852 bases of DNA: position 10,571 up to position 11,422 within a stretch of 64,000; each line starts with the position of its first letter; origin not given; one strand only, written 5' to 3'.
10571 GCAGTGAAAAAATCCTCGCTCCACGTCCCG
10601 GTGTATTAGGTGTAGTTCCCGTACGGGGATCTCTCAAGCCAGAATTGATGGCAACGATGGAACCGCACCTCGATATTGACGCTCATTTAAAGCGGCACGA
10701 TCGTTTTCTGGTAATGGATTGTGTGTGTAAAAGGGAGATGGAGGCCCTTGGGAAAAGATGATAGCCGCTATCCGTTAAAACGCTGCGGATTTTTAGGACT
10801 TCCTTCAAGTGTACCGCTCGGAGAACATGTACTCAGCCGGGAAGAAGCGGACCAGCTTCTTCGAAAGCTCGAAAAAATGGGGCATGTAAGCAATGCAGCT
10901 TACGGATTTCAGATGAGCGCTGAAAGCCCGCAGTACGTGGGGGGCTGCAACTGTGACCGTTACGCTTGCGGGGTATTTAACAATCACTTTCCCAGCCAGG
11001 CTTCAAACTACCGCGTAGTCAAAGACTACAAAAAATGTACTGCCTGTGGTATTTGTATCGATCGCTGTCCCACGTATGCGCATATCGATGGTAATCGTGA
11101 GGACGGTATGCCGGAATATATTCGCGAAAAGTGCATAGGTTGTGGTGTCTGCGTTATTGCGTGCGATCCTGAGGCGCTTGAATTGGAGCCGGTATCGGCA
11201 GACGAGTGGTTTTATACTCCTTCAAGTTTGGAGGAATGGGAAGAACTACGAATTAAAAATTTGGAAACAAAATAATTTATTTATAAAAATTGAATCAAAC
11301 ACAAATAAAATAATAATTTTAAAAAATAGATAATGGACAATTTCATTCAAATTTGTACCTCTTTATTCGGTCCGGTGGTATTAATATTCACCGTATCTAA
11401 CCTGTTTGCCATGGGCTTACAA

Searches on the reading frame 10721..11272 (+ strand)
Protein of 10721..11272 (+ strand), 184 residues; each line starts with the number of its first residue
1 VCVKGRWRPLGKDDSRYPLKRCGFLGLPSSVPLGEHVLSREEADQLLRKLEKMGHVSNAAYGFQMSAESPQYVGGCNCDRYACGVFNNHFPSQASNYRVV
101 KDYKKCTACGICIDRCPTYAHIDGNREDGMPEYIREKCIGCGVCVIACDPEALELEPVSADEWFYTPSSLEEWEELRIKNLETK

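Call 6: search_protein_families(library=pfam, proteins=[window:10721-11272:+], max_evalue=0.01)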
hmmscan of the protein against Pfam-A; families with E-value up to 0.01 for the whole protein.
window:10721-11272:+ (184 aa): 12 families
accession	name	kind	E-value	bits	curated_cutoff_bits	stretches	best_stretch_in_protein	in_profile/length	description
PF00037.32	Fer4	-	2.4e-11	43.4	21.1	2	99-120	1-22/24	4Fe-4S binding domain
PF13237.11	Fer4_10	-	4.2e-10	39.8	25.5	1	99-148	2-52/53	4Fe-4S dicluster domain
PF12797.12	Fer4_2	-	2.9e-09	36.7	24.5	2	130-148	2-20/22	4Fe-4S binding domain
PF12838.12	Fer4_7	-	2.3e-08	34.8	27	1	137-159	1-23/52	4Fe-4S dicluster domain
PF12837.12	Fer4_6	-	3.5e-08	33.5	25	1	131-150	2-21/24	4Fe-4S binding domain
PF13187.11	Fer4_9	-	3.6e-08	33.7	27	1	105-150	1-49/52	4Fe-4S dicluster domain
PF14697.11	Fer4_21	-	8.3e-06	26.3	35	2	103-149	5-52/59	4Fe-4S dicluster domain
PF12800.12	Fer4_4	-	1.7e-05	25.2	24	0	136-148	2-14/17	4Fe-4S binding domain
PF13746.11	Fer4_18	-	3.3e-05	24.5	27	1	93-149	48-96/114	4Fe-4S dicluster domain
PF13183.11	Fer4_8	-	5.2e-05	24.1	27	0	104-125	3-24/68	4Fe-4S dicluster domain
PF13484.11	Fer4_16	-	0.00021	22.4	30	0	105-121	1-17/66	4Fe-4S double cluster binding domain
PF13459.11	Fer4_15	-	0.00032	21.8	22.4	0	100-125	2-27/66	4Fe-4S single cluster domain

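Call 7: search_protein_families(library=ncbifam, proteins=[window:10721-11272:+], max_evalue=0.01)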
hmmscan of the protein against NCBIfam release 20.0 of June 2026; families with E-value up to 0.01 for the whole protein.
window:10721-11272:+ (184 aa): 66 families (the best 25 are shown)
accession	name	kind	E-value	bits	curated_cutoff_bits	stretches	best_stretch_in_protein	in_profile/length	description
NF005503.0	PRK07118.1-2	equivalog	2.7e-10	40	252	2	127-164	158-195/292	RnfABCDGE type electron transport complex subunit B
TIGR01944.1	rnfB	subfamily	6.6e-10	38.9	68.7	1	100-161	109-168/190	RnfABCDGE type electron transport complex subunit B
NF003475.0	PRK05113.1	equivalog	9.5e-09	35.4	203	1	100-163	109-172/190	electron transport complex subunit RsxB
NF038196.1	ferrodoxin_EFR1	subfamily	1.2e-08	35.4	75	1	77-156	157-232/242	EFR1 family ferrodoxin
TIGR02179.1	PorD_KorD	subfamily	6.5e-08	32.6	60.05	2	97-156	18-75/78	2-oxoacid:acceptor oxidoreductase, delta subunit, pyruvate/2-ketoisovalerate family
NF005415.0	PRK06991.1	equivalog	1.7e-07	31.2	281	1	100-162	81-141/284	electron transport complex subunit RsxB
TIGR03294.1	FrhG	equivalog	7.1e-07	29.2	245.5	1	98-149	169-216/228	coenzyme F420 hydrogenase subunit gamma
TIGR02912.1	sulfite_red_C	equivalog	8.3e-07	28.3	324.1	1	93-121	190-218/314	sulfite reductase subunit C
NF040770.1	hetero_SS_HdrA2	exception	9e-07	27.4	1100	1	99-158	572-628/777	CoB-CoM heterodisulfide reductase HdrA2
NF043039.1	HgcAB_like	equivalog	1.8e-06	27.8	285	1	87-153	287-349/350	HgcAB-like fusion protein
NF041836.1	rnfB_Methano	equivalog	2.1e-06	27.4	445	1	76-118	214-259/265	Rnf electron transport complex subunit RnfB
NF009053.0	PRK12387.1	subfamily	2.4e-06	27.4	204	1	129-157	31-59/180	formate hydrogenlyase complex iron-sulfur subunit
NF040684.1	PorD_Arch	equivalog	2.8e-06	27.3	120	1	131-156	27-52/85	pyruvate synthase subunit PorD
TIGR04395.1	cutC_activ_rSAM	equivalog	3.2e-06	26.6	360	1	92-155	42-105/309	choline TMA-lyase-activating enzyme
TIGR01971.1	NuoI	subfamily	6e-06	25.9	113.05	2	135-160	41-66/121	NADH-quinone oxidoreductase, chain I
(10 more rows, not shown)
